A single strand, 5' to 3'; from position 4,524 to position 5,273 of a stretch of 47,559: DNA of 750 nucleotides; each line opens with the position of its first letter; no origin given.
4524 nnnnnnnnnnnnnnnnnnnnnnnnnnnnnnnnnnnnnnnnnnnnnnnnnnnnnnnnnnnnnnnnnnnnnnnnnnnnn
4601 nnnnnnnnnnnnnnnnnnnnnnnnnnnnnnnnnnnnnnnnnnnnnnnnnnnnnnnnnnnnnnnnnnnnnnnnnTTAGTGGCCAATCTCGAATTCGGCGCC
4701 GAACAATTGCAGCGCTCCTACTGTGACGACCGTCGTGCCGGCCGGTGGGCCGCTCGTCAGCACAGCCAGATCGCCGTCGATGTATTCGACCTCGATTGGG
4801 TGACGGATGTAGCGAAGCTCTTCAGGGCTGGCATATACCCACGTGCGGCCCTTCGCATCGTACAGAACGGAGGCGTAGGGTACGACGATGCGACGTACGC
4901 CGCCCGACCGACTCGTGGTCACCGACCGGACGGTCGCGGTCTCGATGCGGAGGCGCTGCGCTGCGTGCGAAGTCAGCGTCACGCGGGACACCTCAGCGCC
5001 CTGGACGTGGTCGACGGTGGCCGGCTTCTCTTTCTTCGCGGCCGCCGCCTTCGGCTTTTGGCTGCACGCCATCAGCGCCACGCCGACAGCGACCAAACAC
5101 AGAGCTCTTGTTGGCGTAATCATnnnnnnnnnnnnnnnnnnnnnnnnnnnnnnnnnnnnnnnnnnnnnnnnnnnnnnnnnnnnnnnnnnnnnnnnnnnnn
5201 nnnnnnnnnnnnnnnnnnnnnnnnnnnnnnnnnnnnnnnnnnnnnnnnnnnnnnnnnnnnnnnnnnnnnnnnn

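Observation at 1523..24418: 22.9-kb co-directional transport supercluster: two paralogous 'beta-barrel / RND-II / mini-lipoprotein / RND-I' modules flanking a four-module ABC-2 exporter, with no TolC and no full-length adaptor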

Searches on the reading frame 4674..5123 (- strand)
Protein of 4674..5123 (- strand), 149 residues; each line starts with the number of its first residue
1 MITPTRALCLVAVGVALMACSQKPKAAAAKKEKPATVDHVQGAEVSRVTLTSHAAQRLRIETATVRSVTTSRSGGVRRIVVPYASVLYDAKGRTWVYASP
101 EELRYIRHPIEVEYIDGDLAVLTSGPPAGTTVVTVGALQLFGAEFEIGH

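Call 4: search_protein_families(library=pfam, proteins=[window:4674-5123:-], max_evalue=0.01)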
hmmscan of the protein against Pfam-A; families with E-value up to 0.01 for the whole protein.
window:4674-5123:- (149 aa): 0 families

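Call 12: find_homologous_proteins(query=window:4674-5123:-, max_evalue=0.001)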
Query window:4674-5123:- (149 aa): 196 proteins with E <= 0.001 among 311 candidates; the best 120 are listed.
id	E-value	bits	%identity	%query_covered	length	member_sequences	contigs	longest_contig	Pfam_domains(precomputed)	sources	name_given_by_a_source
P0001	5.5e-83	294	100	94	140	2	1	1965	-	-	-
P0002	1.5e-62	228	75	95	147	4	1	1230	-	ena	-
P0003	2.8e-58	214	70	95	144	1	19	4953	-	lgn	-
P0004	3.0e-58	214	71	95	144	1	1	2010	-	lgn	-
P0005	4.1e-58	213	70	95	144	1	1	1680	-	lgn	-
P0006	5.6e-58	213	70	95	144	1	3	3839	-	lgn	-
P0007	1.1e-57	212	70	95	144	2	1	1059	-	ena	-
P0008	1.4e-57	212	70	95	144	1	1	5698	-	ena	-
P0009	1.8e-57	211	70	95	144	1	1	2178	-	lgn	-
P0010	2.0e-57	211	69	95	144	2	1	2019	-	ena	-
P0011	2.8e-57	211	71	97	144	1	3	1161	-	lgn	-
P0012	4.1e-57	210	70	95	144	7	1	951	-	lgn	-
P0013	8.8e-57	209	71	96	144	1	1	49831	-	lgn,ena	-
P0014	5.8e-56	206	68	95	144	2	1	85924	-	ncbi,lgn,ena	-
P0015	1.2e-55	205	70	95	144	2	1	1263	-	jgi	-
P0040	4.2e-45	171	61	94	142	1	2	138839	-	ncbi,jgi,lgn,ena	-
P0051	2.8e-42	162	56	96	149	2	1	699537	-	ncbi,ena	-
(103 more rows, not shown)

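Call 13: find_encoding_contigs(protein=P0051, flank=10000, max_places=2)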
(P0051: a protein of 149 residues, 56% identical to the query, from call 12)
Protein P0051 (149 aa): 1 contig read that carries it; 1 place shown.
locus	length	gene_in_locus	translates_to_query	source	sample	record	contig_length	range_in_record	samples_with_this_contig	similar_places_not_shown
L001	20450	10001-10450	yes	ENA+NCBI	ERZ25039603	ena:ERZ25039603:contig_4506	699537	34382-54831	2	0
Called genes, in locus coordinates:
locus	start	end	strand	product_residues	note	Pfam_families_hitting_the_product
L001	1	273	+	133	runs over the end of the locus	-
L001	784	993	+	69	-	-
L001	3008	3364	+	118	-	-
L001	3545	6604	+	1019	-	PF00873:ACR_tran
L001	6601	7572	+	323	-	PF00005:ABC_tran, PF13304:AAA_21 (weak)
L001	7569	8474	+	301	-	PF01061:ABC2_membrane, PF12679:ABC2_membrane_2, PF12698:ABC2_membrane_3 (weak)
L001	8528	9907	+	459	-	PF12679:ABC2_membrane_2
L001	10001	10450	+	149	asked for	-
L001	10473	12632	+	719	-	PF00873:ACR_tran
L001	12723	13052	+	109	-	PF00873:ACR_tran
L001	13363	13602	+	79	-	PF00873:ACR_tran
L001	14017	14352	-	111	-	-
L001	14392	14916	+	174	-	-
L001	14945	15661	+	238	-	-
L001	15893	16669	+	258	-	-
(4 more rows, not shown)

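Call 14: find_encoding_contigs(protein=P0040, flank=10000, max_places=2)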
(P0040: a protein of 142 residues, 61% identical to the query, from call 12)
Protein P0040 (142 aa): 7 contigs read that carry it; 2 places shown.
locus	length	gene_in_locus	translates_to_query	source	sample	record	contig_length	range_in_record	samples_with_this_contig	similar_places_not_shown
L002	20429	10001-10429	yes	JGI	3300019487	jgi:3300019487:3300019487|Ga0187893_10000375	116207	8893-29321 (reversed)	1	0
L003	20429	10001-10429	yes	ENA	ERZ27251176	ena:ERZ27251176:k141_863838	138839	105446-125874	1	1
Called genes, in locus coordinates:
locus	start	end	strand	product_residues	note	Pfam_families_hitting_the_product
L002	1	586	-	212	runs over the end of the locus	PF00072:Response_reg, PF00196:GerE, PF08281:Sigma70_r4_2 (faint)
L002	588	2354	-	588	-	PF25323:6TM_PilS (weak), PF07730:HisKA_3, PF13581:HATPase_c_2, PF02518:HATPase_c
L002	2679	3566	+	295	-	-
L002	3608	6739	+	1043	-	PF00873:ACR_tran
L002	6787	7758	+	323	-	PF00005:ABC_tran, PF13304:AAA_21 (weak)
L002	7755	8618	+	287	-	PF01061:ABC2_membrane (weak), PF12679:ABC2_membrane_2, PF12698:ABC2_membrane_3 (weak)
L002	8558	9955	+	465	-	PF12679:ABC2_membrane_2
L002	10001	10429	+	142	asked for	-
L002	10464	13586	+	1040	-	PF00873:ACR_tran, PF02355:SecD_SecF_C (faint)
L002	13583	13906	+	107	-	-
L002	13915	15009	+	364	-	PF16930:Porin_5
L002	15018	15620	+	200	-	-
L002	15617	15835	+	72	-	-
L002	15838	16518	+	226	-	-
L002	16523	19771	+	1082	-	PF19313:DUF5916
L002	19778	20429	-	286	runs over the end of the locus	-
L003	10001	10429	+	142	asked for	-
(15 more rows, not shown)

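Call 20: search_solved_structures(query=A1, max_evalue=10, show_alignments=3)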
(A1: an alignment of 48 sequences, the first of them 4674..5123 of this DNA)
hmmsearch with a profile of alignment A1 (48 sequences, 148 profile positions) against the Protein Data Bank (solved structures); distinct sequences matched with E-value up to 10: 2.
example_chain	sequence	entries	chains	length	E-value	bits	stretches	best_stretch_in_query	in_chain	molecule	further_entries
6vej_P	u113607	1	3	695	0.0065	19.6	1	67-139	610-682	Probable Resistance-Nodulation-Cell Division (RND) efflux membrane fusion protein,Probable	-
4l8j_A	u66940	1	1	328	0.4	13.8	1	78-139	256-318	Putative efflux transporter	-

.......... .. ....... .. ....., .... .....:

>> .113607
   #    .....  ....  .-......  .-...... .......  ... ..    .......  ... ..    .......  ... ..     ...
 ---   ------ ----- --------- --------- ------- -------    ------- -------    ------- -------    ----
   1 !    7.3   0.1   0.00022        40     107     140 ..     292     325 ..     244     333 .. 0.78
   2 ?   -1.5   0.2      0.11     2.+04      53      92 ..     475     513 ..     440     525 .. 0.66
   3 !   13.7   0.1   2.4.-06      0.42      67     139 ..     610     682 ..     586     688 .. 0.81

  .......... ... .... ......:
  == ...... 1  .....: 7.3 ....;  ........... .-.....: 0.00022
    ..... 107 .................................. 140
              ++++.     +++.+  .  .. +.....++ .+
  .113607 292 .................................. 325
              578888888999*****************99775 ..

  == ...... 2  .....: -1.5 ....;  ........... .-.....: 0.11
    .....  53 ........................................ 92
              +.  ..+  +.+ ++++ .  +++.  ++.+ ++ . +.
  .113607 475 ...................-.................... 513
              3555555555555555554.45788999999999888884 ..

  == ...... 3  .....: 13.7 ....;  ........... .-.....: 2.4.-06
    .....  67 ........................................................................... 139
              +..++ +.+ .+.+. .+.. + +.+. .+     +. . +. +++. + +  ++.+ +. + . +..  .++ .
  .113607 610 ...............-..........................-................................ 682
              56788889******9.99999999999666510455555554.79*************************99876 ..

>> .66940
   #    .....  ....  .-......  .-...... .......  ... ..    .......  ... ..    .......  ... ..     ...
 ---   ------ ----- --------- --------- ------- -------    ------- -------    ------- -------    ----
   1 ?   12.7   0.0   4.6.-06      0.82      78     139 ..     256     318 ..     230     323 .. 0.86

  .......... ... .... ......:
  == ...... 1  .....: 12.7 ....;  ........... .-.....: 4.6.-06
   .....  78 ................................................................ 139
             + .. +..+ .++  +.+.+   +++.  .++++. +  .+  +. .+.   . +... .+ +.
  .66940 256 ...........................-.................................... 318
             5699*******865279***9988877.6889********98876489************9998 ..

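Call 25: predict_structure(alignment_id=A1)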
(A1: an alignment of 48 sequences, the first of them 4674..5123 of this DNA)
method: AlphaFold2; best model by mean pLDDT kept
length: 149 residues; sequences in the alignment: 48
mean_pLDDT: 86.5   pTM: 0.73
mean pLDDT of the five models: 86.5, 86.1, 85.9, 85.1, 83.8
residues with pLDDT >= 90: 103; 70-90: 16; 50-70: 25; < 50: 5
segments of 3 or more residues with pLDDT < 50: none
pLDDT, mean of each block of 10 residues (from residue 1): 50 56 67 91 87 95 98 96 97 96 96 98 98 97 74
secondary structure, 60 per line:
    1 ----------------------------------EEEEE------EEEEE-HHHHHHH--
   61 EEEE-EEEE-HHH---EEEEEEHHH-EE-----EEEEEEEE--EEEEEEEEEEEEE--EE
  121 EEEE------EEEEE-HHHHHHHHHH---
elements in order: E35-39 E46-50 H52-58 E61-64 E66-69 E77-82 E94-101 E104-116 E119-124 E131-135 H137-146

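Call 27: find_related_loci(query=A1, collection=genome_contigs, flank=10000)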
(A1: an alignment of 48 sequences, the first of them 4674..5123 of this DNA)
Query A1 (149 aa) in genome_contigs; peptide patterns used: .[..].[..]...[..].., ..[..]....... (x = any residue, [..] = any of these).
599 stretches matched a pattern (row limit reached: there are more); 552 encode a relative of the query (tblastn E <= 1e-3); the best 80 are kept; 80 distinct loci.
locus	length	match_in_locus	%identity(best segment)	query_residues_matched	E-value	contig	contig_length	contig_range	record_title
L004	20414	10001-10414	68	8-149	1e-61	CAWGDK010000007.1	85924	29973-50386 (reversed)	MAG: uncultured Gemmatimonadales bacterium isolate MFD02242.bin.2.247 genome assembly, contig: contig_68677, whole genom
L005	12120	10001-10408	66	10-149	2e-50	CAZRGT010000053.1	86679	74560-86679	MAG TPA_asm: uncultured Gemmatimonadaceae bacterium isolate binchicken_co165_439 genome assembly, contig: k141_1390714,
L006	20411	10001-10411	64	10-149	3e-50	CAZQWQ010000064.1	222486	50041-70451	MAG TPA_asm: uncultured Gemmatimonadaceae bacterium isolate binchicken_co165_283 genome assembly, contig: k141_387074, w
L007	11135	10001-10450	57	11-149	7e-49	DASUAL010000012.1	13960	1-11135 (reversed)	MAG TPA_asm: Gemmatimonadales bacterium isolate SMAG_U2494 k141_298937, whole genome shotgun sequence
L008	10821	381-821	57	14-149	1e-47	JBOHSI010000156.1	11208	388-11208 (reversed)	MAG: Gemmatimonadales bacterium isolate M3-S_metawrap_bin.43 k127_4031049, whole genome shotgun sequence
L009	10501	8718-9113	59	14-149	2e-45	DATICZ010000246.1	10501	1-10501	MAG TPA_asm: Gemmatimonadales bacterium isolate SMAG_U16330 k141_2340211, whole genome shotgun sequence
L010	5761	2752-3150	62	8-149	3e-45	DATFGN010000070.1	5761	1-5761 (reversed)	MAG TPA_asm: Gemmatimonadales bacterium isolate SMAG_U8664 k141_2073861, whole genome shotgun sequence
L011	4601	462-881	55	8-149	5e-44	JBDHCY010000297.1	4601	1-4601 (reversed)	MAG: Gemmatimonadota bacterium isolate M8-32_Bin_138 M8-32_Bin_138_scaffold_96647, whole genome shotgun sequence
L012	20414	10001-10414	56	15-149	2e-43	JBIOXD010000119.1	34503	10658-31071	MAG: Gemmatimonadales bacterium isolate MAG065 k127_551451, whole genome shotgun sequence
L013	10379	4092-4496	56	10-149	2e-43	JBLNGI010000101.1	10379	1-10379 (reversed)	MAG: Gemmatimonadota bacterium isolate MAG24 PRJNA1068274_bin2_renamed_100, whole genome shotgun sequence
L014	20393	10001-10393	49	17-149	5e-43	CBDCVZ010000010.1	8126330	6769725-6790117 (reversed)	MAG: Saprospiraceae bacterium isolate 921b2152-6f96-47fe-8f54-a73ed45dd7d4 genome assembly, contig: contig_10, whole gen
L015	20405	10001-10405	56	10-149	2e-41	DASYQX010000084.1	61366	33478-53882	MAG TPA_asm: Gemmatimonadales bacterium isolate SMAG_U4496 k141_3657389, whole genome shotgun sequence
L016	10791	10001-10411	46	10-149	1e-39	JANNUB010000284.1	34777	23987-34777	MAG: Ignavibacteriota bacterium isolate SOY_30_metabat_287 SOY_30_k141_2033682, whole genome shotgun sequence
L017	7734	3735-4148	46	8-149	8e-40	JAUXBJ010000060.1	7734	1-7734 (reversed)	MAG: bacterium isolate CSMAG_2796 CSMAG_2796_k117_3655096_length_7734_cov_12.0000, whole genome shotgun sequence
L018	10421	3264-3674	48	11-149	4e-39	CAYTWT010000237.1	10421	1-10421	MAG TPA_asm: uncultured Acidobacteriota bacterium isolate binchicken_co165_5 genome assembly, contig: k141_975812, whole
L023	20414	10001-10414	45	7-149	3e-36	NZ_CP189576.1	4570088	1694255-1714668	Pseudarthrobacter sp. S9 chromosome, complete genome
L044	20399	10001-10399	46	9-149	1e-31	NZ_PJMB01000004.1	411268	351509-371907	Arthrobacter sp. AFG7.2 Contig_4_consensus_sequence, whole genome shotgun sequence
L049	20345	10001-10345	48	32-149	1e-30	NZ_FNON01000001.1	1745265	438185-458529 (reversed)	Amycolatopsis xylanica strain CPCC 202699, whole genome shotgun sequence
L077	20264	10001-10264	49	55-149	1e-25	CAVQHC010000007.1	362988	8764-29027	MAG: uncultured delta proteobacterium isolate MFD09964.bin.1.233 genome assembly, contig: contig_19101, whole genome sho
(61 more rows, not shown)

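Call 29: fold_search(model_id=the predicted structure, library=pdb)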
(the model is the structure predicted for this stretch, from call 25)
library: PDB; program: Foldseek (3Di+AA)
matches with E <= 10: 611; with E <= 0.001: 2
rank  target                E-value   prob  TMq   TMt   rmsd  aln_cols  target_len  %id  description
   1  3ne5_C                4.2e-04  1.00  0.41  0.20  20.0       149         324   13  Crystal structure of the CusBA heavy-metal efflux complex from Escherichia coli (released 2011-03-02)
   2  5a4g_MODEL_1_A        5.3e-04  1.00  0.45  0.38   3.0        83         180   23  NMR structure of a 180 residue construct encompassing the N-terminal metal-binding site and the membrane proxi (released 2016-05-18)
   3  9j3d_D                1.9e-03  1.00  0.40  0.18  22.5       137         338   14  Cryo-EM structure of TMexCD1-TOprJ1 (released 2025-08-13)
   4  9tg4_F                2.0e-03  1.00  0.38  0.17  20.9       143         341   15  Structure of the YbjP lipoprotein bound to the AcrABZ-TolC efflux pump (released 2026-04-08)
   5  9tg4_H                3.1e-03  1.00  0.38  0.17  19.6       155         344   17  Structure of the YbjP lipoprotein bound to the AcrABZ-TolC efflux pump (released 2026-04-08)
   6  6iok_I                3.3e-03  1.00  0.38  0.18  19.7       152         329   16  Cryo-EM structure of multidrug efflux pump MexAB-OprM (0 degree state) (released 2019-04-03)
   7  6iok_K                3.9e-03  1.00  0.35  0.16  19.5       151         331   16  Cryo-EM structure of multidrug efflux pump MexAB-OprM (0 degree state) (released 2019-04-03)
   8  9tg4_D                5.1e-03  1.00  0.36  0.16  19.6       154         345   17  Structure of the YbjP lipoprotein bound to the AcrABZ-TolC efflux pump (released 2026-04-08)
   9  9tg4_G                6.3e-03  1.00  0.39  0.17  19.7       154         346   16  Structure of the YbjP lipoprotein bound to the AcrABZ-TolC efflux pump (released 2026-04-08)
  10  3ne5_B                7.1e-03  1.00  0.39  0.19   2.7        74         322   19  Crystal structure of the CusBA heavy-metal efflux complex from Escherichia coli (released 2011-03-02)
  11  6iok_J                8.4e-03  1.00  0.36  0.17  21.0       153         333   16  Cryo-EM structure of multidrug efflux pump MexAB-OprM (0 degree state) (released 2019-04-03)
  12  6iol_L                8.8e-03  1.00  0.39  0.18  20.7       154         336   15  Cryo-EM structure of multidrug efflux pump MexAB-OprM (60 degree state) (released 2019-04-03)
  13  6iol_N                9.3e-03  1.00  0.39  0.18  20.6       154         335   15  Cryo-EM structure of multidrug efflux pump MexAB-OprM (60 degree state) (released 2019-04-03)
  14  9a2v_MODEL_1_A        9.9e-03  1.00  0.40  0.15  19.4       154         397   16  Model of E. coli AcrA by in-cell photo-crosslinking MS and deep learning (released 2023-02-24)
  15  6iok_L                1.1e-02  1.00  0.38  0.17  20.8       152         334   15  Cryo-EM structure of multidrug efflux pump MexAB-OprM (0 degree state) (released 2019-04-03)
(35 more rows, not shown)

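Call 40: search_protein_families(library=pfam, proteins=[L023:927-3278:+, L023:3348-4325:+, L023:4635-5597:-, L023:5917-6477:+, L023:13601-14506:+, L023:14720-15595:-, L023:15884-16501:+, L023:16503-17519:+, L023:17605-18384:-, L023:18434-19543:-], max_evalue=0.001)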
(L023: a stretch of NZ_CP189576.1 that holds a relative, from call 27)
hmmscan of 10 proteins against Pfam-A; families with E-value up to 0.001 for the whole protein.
L023:927-3278:+ (783 aa): 1 family
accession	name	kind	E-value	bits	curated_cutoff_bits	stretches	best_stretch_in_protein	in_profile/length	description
PF00528.27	BPD_transp_1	-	8.4e-37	127.1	26.4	2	274-441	1-181/184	Binding-protein-dependent transport system inner membrane component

L023:3348-4325:+ (325 aa): 1 family
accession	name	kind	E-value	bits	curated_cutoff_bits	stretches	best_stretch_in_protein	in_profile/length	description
PF04069.17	OpuAC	-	8.9e-38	130.8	21.2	1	49-314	2-256/257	Substrate binding domain of ABC-type glycine betaine transport system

L023:4635-5597:- (320 aa): 0 families

L023:5917-6477:+ (186 aa): 0 families

L023:13601-14506:+ (301 aa): 0 families

L023:14720-15595:- (291 aa): 0 families

L023:15884-16501:+ (205 aa): 1 family
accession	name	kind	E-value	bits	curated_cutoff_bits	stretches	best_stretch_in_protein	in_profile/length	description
PF01865.21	PhoU_div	-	0.00026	20.8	24.4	1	17-201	18-212/214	Protein of unknown function DUF47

L023:16503-17519:+ (338 aa): 1 family
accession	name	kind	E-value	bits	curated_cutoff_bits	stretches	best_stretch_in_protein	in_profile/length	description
PF01384.25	PHO4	-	1.3e-65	222.2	33.7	1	20-324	1-349/350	Phosphate transporter family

L023:17605-18384:- (259 aa): 5 families
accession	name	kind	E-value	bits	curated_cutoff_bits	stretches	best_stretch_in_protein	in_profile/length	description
PF00005.33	ABC_tran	-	2e-30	106.6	25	1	21-177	2-136/137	ABC transporter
PF13304.12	AAA_21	-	1.7e-09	38.6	27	0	32-67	1-33/304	AAA domain, putative AbiEii toxin, Type IV TA system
PF02463.25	SMC_N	-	5.7e-08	32.9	40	1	110-214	111-205/220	RecF/RecN/SMC N terminal domain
PF13401.12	AAA_22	-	6.2e-05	23.8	27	1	29-132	4-68/130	AAA domain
PF13175.12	AAA_15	-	0.00086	19.5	32.1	0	20-53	14-46/374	AAA ATPase domain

L023:18434-19543:- (369 aa): 1 family
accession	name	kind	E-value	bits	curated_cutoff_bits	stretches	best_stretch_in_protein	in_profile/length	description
PF00528.27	BPD_transp_1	-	6.7e-22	78.5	26.4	1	160-367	2-182/184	Binding-protein-dependent transport system inner membrane component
